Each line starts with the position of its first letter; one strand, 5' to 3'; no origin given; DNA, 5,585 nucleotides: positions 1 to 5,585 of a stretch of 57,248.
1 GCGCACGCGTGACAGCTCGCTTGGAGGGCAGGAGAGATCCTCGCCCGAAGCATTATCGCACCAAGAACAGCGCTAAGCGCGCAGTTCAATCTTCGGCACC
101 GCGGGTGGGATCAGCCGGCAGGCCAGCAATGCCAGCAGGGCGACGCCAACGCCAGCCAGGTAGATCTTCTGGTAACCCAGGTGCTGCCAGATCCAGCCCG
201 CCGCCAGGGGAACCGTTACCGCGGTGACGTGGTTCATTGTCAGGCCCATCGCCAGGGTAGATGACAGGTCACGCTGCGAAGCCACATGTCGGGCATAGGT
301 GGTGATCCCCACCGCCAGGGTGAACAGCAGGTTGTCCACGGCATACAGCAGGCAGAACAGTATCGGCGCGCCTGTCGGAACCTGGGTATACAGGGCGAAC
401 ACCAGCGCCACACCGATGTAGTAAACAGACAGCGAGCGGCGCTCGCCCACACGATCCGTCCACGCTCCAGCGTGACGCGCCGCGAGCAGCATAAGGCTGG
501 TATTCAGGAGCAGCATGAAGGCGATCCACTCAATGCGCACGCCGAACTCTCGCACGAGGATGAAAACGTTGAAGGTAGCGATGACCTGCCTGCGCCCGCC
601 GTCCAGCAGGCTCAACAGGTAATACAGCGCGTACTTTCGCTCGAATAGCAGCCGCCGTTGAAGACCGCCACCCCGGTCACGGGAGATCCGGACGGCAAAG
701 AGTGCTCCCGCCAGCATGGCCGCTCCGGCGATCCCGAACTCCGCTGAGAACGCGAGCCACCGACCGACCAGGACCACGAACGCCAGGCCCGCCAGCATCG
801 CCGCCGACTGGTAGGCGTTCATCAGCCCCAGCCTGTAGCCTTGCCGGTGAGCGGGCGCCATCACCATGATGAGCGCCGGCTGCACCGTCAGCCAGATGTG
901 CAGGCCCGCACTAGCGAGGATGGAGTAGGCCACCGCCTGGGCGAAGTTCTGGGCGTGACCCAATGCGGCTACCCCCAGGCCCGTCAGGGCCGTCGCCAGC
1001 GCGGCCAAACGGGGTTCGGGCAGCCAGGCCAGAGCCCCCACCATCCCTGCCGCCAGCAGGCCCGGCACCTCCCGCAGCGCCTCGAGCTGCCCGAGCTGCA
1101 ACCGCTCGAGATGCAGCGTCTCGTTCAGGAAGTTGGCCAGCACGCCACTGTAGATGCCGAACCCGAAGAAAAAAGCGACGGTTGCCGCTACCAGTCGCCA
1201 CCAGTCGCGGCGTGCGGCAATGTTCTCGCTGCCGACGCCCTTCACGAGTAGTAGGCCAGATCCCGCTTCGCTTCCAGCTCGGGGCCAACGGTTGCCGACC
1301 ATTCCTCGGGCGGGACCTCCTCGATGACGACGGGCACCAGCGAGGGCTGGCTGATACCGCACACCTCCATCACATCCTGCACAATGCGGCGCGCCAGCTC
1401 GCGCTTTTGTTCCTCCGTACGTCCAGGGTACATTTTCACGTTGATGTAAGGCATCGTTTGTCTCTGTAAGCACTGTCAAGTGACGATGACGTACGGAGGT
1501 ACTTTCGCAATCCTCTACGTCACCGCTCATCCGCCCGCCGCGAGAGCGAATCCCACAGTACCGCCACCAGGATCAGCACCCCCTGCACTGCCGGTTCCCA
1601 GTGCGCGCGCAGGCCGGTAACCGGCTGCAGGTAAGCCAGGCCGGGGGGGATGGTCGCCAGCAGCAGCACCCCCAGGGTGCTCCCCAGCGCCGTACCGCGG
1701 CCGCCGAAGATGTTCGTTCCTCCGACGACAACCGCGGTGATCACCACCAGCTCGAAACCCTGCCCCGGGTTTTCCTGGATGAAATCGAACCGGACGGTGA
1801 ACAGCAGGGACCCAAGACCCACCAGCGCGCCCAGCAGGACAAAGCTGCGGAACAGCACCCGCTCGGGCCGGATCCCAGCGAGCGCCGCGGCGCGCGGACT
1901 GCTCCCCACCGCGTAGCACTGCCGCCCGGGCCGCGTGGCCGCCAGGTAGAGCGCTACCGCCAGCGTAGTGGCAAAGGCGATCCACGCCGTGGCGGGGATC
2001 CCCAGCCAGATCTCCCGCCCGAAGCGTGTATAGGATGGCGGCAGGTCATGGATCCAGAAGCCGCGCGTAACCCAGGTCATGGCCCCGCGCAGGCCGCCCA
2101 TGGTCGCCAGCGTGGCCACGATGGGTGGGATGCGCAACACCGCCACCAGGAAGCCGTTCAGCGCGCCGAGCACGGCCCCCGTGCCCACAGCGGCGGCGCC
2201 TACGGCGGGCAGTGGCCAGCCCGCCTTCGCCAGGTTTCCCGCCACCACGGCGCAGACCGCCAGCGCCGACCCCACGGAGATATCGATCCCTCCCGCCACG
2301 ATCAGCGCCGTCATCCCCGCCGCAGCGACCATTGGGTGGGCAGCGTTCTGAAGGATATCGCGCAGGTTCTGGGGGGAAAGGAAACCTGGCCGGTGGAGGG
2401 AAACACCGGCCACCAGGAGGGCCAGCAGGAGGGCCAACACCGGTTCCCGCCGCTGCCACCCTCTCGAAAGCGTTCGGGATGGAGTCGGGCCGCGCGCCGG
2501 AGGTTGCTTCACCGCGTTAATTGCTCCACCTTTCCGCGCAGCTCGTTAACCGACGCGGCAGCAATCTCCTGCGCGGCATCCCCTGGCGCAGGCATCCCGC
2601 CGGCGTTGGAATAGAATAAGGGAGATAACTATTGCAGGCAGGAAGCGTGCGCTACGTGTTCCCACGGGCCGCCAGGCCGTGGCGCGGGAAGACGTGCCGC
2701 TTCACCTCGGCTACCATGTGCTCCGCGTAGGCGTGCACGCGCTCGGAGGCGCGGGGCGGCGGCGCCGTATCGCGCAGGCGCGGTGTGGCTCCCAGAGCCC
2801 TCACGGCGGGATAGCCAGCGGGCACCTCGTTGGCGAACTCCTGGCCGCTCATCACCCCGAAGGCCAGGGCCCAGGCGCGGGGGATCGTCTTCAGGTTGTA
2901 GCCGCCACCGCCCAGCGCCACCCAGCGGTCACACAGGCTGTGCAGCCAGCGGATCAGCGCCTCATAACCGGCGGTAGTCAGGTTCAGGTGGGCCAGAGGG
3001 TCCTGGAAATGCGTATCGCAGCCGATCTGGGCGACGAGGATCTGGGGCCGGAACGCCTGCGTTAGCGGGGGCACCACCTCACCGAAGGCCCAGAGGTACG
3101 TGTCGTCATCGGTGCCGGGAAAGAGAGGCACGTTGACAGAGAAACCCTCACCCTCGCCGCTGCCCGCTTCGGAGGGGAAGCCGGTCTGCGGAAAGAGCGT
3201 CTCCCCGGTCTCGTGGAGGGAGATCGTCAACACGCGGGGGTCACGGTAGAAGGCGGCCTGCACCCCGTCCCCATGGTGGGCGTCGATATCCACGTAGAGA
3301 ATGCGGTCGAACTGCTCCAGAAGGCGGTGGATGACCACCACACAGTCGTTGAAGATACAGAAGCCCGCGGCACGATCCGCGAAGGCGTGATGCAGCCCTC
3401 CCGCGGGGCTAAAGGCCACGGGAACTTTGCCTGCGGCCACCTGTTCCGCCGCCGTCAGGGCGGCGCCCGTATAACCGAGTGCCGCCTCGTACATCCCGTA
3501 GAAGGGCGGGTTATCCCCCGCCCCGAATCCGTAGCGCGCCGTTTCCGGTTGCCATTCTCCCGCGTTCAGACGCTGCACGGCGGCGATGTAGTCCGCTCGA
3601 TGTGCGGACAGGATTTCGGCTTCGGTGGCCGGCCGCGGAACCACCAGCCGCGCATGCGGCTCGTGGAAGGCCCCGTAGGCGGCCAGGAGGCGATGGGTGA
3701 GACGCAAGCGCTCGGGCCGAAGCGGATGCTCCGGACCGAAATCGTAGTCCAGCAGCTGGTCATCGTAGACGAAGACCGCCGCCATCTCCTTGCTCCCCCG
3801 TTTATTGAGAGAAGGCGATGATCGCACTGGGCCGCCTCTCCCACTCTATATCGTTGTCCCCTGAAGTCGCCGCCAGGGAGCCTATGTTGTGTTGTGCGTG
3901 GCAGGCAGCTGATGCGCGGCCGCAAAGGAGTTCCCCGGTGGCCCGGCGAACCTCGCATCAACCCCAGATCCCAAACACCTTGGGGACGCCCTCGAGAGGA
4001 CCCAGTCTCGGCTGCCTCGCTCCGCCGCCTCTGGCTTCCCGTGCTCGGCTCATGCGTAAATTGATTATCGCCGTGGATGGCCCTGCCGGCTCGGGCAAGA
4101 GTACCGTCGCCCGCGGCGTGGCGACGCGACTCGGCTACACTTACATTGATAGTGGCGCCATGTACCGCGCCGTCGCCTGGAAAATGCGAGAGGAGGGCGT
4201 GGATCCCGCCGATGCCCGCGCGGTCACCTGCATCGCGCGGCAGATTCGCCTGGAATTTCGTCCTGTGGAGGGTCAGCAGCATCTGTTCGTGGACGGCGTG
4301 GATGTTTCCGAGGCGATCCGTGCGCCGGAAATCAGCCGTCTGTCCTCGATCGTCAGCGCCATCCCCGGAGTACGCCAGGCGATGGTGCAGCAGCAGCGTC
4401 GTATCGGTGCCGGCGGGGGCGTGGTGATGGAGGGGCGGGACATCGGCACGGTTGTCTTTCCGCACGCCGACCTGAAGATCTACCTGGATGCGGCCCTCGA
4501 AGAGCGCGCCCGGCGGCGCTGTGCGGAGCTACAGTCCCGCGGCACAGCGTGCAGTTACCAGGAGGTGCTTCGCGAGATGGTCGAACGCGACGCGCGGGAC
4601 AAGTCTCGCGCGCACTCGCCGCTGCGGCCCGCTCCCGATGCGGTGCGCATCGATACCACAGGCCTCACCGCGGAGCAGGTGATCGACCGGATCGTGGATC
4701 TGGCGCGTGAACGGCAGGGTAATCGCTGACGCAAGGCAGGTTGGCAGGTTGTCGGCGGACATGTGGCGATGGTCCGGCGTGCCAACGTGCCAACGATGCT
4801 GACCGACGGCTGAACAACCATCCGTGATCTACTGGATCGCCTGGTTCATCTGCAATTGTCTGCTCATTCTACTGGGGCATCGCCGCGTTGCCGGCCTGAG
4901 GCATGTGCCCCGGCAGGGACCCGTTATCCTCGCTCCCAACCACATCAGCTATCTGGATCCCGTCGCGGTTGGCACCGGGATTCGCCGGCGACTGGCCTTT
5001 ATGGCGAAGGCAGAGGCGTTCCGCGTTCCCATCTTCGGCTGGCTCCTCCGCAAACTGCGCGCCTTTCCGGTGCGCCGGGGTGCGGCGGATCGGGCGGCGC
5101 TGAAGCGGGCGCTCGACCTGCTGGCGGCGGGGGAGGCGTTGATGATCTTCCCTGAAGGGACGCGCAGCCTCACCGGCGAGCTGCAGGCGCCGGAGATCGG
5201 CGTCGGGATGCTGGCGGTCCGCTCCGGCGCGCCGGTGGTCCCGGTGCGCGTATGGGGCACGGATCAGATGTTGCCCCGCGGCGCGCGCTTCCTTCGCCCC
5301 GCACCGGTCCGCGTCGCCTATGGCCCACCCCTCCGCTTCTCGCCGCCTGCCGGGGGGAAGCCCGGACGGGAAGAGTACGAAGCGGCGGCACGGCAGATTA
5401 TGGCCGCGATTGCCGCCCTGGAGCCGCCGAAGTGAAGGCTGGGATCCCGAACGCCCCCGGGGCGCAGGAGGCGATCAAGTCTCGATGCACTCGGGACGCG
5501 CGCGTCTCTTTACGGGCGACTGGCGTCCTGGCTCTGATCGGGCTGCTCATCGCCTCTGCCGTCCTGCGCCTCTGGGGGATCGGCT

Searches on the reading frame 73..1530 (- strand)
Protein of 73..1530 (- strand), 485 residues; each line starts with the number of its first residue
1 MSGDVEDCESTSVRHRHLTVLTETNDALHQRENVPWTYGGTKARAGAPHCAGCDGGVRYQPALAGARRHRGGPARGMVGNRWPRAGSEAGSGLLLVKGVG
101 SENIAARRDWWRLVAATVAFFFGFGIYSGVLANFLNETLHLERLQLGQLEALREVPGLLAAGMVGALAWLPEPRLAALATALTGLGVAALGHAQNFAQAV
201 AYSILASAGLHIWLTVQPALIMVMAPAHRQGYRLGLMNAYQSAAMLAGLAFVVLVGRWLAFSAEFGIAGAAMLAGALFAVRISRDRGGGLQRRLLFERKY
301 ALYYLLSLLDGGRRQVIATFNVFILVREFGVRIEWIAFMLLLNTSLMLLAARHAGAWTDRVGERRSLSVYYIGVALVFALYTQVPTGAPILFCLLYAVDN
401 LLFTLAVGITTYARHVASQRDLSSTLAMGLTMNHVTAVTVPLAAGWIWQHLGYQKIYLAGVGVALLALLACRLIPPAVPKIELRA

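Call 10: search_protein_families(library=pfam, proteins=[window:73-1530:-], max_evalue=0.001)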
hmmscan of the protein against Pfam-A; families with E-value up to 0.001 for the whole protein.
window:73-1530:- (485 aa): 1 family
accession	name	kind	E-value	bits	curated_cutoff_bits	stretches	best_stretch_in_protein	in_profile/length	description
PF07690.21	MFS_1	-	6.5e-17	61.9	33.4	2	307-479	5-177/347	Major Facilitator Superfamily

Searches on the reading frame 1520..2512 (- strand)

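Call 9: search_protein_families(library=pfam, proteins=[window:1520-2512:-], max_evalue=0.001)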
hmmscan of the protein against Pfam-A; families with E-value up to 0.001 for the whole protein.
window:1520-2512:- (330 aa): 1 family
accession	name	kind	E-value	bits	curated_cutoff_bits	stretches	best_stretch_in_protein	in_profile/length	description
PF02653.21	BPD_transp_2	-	9.3e-32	110.7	26.8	1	57-317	9-268/269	Branched-chain amino acid transport system / permease component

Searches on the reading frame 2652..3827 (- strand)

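Call 10: search_protein_families(library=pfam, proteins=[window:2652-3827:-], max_evalue=0.001)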
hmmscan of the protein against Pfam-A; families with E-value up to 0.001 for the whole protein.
window:2652-3827:- (391 aa): 1 family
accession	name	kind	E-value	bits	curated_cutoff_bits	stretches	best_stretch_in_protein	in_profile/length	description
PF00850.24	Hist_deacetyl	-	8.3e-89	298.3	27.9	1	34-323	1-295/298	Histone deacetylase domain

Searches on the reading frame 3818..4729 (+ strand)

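Call 10: search_protein_families(library=pfam, proteins=[window:3818-4729:+], max_evalue=0.001)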
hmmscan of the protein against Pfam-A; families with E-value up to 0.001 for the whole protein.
window:3818-4729:+ (303 aa): 6 families
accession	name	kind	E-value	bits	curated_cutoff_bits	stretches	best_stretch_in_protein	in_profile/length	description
PF02224.24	Cytidylate_kin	-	2.3e-76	256.6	26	1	84-297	1-210/211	Cytidylate kinase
PF13189.12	Cytidylate_kin2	-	6.3e-09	36.7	28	1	83-264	1-153/176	Cytidylate kinase-like family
PF13238.12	AAA_18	-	3.3e-07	31.2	29.4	1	84-234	1-108/128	AAA domain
PF13207.12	AAA_17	-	3.3e-06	27.9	27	1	88-122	2-36/136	AAA domain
PF01202.28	SKI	-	3.5e-06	27.7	22.1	0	91-113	2-24/159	Shikimate kinase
PF13671.12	AAA_33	-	0.00013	22.7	27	1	84-138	2-58/143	AAA domain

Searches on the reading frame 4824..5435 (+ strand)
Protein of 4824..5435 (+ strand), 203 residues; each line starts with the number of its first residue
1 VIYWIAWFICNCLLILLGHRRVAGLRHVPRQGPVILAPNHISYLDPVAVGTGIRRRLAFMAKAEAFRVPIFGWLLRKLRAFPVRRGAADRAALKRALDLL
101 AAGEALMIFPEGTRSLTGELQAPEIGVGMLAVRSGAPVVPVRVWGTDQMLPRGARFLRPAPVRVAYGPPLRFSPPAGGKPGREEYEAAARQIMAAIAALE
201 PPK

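Call 11: search_protein_families(library=pfam, proteins=[window:4824-5435:+], max_evalue=0.001)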
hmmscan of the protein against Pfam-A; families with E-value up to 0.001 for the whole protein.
window:4824-5435:+ (203 aa): 1 family
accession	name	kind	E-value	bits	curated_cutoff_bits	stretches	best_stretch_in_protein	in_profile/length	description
PF01553.26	Acyltransferase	-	4.6e-30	104.6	23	1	20-144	2-132/132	Acyltransferase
